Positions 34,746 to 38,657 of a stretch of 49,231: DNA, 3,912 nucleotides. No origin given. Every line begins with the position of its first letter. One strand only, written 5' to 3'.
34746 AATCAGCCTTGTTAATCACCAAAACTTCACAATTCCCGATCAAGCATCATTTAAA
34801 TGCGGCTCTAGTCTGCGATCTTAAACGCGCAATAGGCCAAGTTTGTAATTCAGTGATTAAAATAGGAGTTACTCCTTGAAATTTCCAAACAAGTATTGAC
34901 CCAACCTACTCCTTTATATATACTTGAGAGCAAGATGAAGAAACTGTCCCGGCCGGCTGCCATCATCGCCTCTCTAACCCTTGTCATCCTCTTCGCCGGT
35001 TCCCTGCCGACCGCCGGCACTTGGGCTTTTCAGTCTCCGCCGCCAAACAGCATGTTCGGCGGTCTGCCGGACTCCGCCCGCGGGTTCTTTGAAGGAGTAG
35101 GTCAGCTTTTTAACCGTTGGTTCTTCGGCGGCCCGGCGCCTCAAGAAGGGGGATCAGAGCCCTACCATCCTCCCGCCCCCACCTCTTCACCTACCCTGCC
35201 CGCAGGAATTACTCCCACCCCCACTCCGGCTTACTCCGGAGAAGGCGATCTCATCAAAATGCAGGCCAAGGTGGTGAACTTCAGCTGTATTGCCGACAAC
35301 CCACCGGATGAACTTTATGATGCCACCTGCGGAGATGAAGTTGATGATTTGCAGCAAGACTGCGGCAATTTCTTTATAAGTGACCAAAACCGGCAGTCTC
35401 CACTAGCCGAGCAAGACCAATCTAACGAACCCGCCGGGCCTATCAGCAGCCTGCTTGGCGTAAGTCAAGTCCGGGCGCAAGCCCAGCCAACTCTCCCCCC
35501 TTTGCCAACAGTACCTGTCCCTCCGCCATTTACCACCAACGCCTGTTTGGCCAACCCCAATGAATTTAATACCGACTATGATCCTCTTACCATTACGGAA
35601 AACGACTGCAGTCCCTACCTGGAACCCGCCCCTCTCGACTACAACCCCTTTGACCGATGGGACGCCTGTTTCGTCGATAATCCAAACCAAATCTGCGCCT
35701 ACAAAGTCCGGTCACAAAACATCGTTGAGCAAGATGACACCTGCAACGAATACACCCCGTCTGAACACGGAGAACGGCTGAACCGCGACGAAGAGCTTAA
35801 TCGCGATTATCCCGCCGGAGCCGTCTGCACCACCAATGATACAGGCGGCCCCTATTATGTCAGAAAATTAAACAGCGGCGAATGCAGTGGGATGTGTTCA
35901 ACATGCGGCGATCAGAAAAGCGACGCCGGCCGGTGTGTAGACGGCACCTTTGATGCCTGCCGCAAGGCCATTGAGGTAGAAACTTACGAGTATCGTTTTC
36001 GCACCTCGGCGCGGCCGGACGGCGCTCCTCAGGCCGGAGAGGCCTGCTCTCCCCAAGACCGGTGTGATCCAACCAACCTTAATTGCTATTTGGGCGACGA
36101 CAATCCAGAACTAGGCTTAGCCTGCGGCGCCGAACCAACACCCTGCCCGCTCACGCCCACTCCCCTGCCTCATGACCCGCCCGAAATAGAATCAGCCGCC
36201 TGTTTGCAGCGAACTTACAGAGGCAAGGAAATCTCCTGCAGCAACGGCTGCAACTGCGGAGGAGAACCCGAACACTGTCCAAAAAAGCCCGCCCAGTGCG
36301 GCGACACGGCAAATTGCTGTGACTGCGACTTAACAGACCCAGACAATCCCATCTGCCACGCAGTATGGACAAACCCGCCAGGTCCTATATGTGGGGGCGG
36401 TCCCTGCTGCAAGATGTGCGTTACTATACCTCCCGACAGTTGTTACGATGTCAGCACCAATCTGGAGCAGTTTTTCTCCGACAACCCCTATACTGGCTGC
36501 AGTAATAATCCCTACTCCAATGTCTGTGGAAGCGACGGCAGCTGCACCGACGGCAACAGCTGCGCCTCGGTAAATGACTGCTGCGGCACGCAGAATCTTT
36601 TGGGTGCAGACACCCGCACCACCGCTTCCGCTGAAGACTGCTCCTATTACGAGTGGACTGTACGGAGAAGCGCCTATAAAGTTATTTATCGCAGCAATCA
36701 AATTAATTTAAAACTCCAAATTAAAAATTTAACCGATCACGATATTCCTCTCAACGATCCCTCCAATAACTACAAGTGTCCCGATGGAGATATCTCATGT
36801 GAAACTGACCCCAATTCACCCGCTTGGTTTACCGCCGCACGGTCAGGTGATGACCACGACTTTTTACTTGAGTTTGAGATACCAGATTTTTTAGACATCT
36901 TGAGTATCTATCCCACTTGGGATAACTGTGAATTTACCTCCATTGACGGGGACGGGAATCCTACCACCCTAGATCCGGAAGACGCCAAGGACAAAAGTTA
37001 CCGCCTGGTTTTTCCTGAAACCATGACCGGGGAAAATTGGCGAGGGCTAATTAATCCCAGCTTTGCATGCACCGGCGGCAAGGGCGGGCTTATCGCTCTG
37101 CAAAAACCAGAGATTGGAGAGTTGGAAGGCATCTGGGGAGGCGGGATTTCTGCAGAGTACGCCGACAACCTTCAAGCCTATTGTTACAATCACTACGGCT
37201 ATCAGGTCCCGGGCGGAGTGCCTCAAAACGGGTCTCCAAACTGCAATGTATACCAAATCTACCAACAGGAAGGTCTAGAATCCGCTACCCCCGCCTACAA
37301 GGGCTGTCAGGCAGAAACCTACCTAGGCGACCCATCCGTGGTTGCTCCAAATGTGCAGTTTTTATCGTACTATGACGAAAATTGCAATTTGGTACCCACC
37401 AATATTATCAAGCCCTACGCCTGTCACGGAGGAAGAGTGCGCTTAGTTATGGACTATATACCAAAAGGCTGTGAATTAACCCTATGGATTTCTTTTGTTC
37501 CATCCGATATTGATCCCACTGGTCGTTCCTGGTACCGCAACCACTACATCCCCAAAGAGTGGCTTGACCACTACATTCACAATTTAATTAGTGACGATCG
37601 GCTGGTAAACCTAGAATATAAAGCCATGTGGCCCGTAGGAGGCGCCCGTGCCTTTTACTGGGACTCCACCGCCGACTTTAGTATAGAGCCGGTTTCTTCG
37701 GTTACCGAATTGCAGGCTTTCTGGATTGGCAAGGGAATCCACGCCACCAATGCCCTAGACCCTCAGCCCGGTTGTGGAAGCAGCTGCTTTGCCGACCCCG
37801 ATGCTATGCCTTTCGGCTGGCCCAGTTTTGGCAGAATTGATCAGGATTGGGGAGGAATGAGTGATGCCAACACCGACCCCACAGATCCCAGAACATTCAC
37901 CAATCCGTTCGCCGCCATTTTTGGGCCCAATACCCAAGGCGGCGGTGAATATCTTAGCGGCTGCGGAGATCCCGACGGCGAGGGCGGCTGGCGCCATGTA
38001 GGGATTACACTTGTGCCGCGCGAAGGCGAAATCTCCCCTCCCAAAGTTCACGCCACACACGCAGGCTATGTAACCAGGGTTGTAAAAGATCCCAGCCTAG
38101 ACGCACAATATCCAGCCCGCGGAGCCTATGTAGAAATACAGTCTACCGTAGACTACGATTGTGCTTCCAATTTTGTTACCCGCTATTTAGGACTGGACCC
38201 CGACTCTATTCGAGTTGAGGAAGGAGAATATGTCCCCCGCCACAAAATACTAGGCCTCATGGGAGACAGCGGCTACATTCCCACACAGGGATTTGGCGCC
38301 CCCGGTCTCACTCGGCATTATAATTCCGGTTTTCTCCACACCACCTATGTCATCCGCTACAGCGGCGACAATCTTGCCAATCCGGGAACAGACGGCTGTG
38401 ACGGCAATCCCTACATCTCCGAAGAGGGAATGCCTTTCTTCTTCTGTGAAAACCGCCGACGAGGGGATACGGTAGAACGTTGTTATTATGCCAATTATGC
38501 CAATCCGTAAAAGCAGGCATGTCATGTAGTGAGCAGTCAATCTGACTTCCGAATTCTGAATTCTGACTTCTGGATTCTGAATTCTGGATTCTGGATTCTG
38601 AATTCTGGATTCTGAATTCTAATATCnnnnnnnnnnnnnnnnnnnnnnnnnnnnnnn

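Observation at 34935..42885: Tandemly duplicated two-gene module: secreted hydrolase-like protein plus paralogous membrane-anchored partner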

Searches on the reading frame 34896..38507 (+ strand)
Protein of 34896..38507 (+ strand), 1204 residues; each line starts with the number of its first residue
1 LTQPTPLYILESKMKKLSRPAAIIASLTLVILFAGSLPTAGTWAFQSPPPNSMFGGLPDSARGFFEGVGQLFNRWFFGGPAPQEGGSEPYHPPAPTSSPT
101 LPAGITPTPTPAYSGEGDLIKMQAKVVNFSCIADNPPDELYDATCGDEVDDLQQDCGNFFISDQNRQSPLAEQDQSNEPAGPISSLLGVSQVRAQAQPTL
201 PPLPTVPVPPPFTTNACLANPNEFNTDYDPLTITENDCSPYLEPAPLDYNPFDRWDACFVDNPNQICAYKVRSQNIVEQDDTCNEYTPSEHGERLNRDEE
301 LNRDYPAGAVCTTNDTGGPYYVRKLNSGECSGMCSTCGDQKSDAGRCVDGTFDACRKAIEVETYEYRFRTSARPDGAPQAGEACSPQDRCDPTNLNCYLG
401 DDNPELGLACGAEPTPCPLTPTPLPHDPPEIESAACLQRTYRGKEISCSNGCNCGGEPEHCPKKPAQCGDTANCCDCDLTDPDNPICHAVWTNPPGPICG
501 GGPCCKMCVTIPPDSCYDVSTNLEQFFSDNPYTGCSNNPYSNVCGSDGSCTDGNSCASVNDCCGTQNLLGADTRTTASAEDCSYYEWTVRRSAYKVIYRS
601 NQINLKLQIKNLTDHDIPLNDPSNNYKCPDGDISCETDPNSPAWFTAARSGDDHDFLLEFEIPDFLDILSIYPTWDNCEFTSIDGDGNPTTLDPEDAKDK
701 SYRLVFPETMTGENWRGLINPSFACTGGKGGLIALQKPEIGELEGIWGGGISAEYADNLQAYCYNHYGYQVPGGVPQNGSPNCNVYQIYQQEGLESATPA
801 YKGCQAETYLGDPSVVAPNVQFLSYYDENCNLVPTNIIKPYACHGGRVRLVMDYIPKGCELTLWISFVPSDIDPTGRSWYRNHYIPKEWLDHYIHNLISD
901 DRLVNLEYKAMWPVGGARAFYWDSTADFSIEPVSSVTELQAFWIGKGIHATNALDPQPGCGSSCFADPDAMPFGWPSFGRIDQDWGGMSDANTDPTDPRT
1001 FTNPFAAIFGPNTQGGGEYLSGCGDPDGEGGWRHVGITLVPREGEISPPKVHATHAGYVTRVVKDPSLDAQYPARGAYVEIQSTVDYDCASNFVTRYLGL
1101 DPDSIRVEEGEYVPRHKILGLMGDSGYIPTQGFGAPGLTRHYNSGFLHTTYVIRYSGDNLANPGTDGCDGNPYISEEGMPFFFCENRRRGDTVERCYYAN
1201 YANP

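Call 4: search_protein_families(library=pfam, proteins=[window:34896-38507:+], max_evalue=0.1)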
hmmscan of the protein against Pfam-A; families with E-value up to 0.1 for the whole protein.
window:34896-38507:+ (1204 aa): 1 family
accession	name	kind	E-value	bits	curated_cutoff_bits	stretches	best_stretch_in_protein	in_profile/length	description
PF01551.29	Peptidase_M23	-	0.0084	16.7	28.7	1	1034-1127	3-77/96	Peptidase family M23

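Call 26: search_protein_families(library=ncbifam, proteins=[window:34896-38507:+], max_evalue=0.1)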
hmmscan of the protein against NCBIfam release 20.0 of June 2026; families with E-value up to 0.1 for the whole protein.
window:34896-38507:+ (1204 aa): 0 families

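Call 62: search_protein_families(library=phrogs, proteins=[window:34896-38507:+], max_evalue=1)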
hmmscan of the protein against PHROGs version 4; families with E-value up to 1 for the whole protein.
window:34896-38507:+ (1204 aa): 0 families

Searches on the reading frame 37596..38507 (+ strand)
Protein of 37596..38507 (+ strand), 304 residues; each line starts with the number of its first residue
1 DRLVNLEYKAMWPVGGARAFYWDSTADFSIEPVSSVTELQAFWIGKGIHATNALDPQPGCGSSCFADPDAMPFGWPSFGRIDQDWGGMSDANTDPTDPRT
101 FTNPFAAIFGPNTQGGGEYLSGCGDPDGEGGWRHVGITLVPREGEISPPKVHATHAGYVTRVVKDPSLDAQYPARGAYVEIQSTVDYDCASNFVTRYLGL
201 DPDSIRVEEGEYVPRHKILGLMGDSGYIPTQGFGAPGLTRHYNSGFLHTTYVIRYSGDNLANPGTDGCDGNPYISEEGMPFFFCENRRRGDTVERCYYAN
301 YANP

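Call 35: search_solved_structures(query=window:37596-38507:+, max_evalue=1, show_alignments=2)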
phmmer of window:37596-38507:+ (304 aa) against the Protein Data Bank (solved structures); distinct sequences matched with E-value up to 1: 0.

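Call 37: search_protein_families(library=pfam, proteins=[window:37596-38507:+], max_evalue=10)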
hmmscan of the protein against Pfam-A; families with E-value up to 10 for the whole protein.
window:37596-38507:+ (304 aa): 1 family
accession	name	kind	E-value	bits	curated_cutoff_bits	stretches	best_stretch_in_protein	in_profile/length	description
PF01551.29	Peptidase_M23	-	0.00097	19.7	28.7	1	134-227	3-77/96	Peptidase family M23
